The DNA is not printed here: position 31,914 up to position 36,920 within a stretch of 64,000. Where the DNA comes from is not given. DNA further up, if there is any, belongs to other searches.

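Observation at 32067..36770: Brr2-like Sec63 helicase with only one recognisable ATPase cassette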

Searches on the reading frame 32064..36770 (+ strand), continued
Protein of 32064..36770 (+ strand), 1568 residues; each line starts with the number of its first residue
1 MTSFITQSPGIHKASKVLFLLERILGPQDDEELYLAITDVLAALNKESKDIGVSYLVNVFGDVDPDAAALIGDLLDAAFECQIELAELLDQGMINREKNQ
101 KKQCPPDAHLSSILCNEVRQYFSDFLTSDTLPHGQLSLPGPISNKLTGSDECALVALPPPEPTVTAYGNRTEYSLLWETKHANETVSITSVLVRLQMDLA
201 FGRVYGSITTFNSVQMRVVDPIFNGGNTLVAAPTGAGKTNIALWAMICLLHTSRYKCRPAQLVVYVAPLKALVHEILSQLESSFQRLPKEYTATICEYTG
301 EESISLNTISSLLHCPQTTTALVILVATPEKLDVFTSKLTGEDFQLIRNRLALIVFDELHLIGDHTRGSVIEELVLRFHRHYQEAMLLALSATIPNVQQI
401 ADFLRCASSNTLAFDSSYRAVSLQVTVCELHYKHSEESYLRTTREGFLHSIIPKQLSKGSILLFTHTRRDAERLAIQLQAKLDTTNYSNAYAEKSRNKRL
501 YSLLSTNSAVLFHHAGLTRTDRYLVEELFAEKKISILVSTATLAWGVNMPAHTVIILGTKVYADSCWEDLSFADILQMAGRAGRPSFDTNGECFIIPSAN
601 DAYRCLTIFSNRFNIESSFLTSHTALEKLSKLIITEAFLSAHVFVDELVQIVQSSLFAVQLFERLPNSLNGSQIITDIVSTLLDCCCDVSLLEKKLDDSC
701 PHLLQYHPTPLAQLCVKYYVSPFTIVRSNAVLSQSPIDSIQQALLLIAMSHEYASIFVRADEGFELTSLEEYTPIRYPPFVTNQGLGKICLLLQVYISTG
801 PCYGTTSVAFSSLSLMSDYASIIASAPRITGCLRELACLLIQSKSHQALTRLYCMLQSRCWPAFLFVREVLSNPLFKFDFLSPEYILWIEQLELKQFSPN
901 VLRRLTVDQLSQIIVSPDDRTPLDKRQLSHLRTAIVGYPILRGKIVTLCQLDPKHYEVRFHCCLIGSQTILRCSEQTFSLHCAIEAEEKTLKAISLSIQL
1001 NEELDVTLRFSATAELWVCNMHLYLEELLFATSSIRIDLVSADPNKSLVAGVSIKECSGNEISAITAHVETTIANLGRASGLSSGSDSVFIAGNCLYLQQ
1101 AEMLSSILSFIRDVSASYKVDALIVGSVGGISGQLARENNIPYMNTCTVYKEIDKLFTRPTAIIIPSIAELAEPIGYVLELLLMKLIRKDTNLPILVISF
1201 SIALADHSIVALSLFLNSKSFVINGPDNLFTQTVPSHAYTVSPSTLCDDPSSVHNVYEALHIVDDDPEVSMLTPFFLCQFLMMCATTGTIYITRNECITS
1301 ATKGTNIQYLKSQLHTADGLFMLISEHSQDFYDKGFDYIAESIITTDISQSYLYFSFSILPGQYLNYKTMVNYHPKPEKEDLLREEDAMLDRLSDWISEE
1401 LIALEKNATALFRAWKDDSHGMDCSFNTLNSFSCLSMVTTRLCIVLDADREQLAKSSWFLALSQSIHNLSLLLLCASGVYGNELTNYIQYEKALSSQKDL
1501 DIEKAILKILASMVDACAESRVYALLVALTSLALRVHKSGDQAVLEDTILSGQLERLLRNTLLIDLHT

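Call 73: find_homologous_proteins(query=A3, max_evalue=1e-10)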
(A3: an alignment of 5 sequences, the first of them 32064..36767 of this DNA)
Query A3 (5 sequences) (1568 aa, profile of the alignment): 127 proteins with E <= 1e-10 among 8000 candidates; the best 120 are listed.
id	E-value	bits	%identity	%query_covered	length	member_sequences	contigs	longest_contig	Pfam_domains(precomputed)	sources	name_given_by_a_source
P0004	0.0e+0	3186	66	99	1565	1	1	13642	PF02889.22,PF00270.36,PF00271.38,PF04851.22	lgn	-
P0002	0.0e+0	3176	82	100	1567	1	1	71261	PF02889.22,PF00270.36,PF00271.38,PF04851.22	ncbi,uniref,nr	ncbi:U5 small nuclear ribonucleoprotein 200 kDa helicase, putative [Giardia lamblia P15]|uniref:U5 s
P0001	0.0e+0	3158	99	100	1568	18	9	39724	PF02889.22,PF00270.36,PF00271.38,PF04851.22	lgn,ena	-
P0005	0.0e+0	3108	61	99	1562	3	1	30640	PF02889.22,PF00270.36,PF00271.38,PF04851.22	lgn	-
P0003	0.0e+0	3098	68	99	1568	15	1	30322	PF02889.22,PF00270.36,PF00271.38,PF04851.22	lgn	-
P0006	1.2e-127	446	32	44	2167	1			PF02889.22,PF00270.36,PF18149.7,PF13604.13,PF21188.3,PF13401.13,PF00271.38,PF04851.22,PF23445.2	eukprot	eukprot:gb/GEZN01000104.1/.p1 GENE.gb/GEZN01000104.1/~~gb/GEZN01000104.1/.p1 ORF type:complete len:2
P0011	4.9e-118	414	28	45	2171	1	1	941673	PF02889.22,PF00270.36,PF13401.13,PF00271.38,PF26582.2,PF04851.22,PF23445.2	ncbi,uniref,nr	ncbi:PREDICTED: activating signal cointegrator 1 complex subunit 3-like [Priapulus caudatus]|uniref:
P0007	8.1e-118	413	30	45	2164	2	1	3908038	PF02889.22,PF00270.36,PF18149.7,PF13604.13,PF21188.3,PF00271.38,PF04851.22,PF23445.2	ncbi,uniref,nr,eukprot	ncbi:hypothetical protein SELMODRAFT_144158 [Selaginella moellendorffii]|uniref:RNA helicase n=1 Tax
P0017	5.0e-117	410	29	50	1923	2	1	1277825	PF02889.22,PF00270.36,PF18149.7,PF13401.13,PF00271.38,PF04851.22,PF23445.2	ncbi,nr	ncbi:hypothetical protein Leryth_005025 [Lithospermum erythrorhizon]|nr:hypothetical protein Leryth_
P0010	6.3e-117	410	29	47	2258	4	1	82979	PF02889.22,PF00270.36,PF13401.13,PF00271.38,PF22527.3,PF04851.22,PF23445.2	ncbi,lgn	ncbi:hypothetical protein VYU27_004769 [Nannochloropsis oceanica]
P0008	8.6e-116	406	30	44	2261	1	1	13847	PF02889.22,PF00270.36,PF18149.7,PF21188.3,PF13401.13,PF00271.38,PF04851.22,PF23445.2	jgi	jgi:pre-mRNA-splicing helicase BRR2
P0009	3.5e-115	404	29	50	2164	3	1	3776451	PF02889.22,PF00270.36,PF18149.7,PF13604.13,PF21188.3,PF13401.13,PF00271.38,PF04851.22,PF23445.2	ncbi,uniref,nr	ncbi:unnamed protein product [Cuscuta campestris]|uniref:RNA helicase n=1 Tax=Cuscuta campestris Tax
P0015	2.0e-114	402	29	50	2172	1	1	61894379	PF02889.22,PF00270.36,PF18149.7,PF21188.3,PF13401.13,PF00271.38,PF04851.22,PF23445.2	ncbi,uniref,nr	ncbi:DExH-box ATP-dependent RNA helicase DExH12-like [Impatiens glandulifera]|uniref:DExH-box ATP-de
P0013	3.3e-114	401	29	50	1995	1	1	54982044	PF02889.22,PF00270.36,PF18149.7,PF13401.13,PF00271.38,PF04851.22,PF23445.2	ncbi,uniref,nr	ncbi:hypothetical protein RHMOL_Rhmol11G0215900 [Rhododendron molle]|uniref:Uncharacterized protein 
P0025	4.2e-114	401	29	50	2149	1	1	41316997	PF02889.22,PF00270.36,PF18149.7,PF13604.13,PF21188.3,PF13401.13,PF00271.38,PF22527.3,PF04851.22,PF23445.2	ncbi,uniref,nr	ncbi:hypothetical protein Vadar_010909 [Vaccinium darrowii]|uniref:Uncharacterized protein n=1 Tax=V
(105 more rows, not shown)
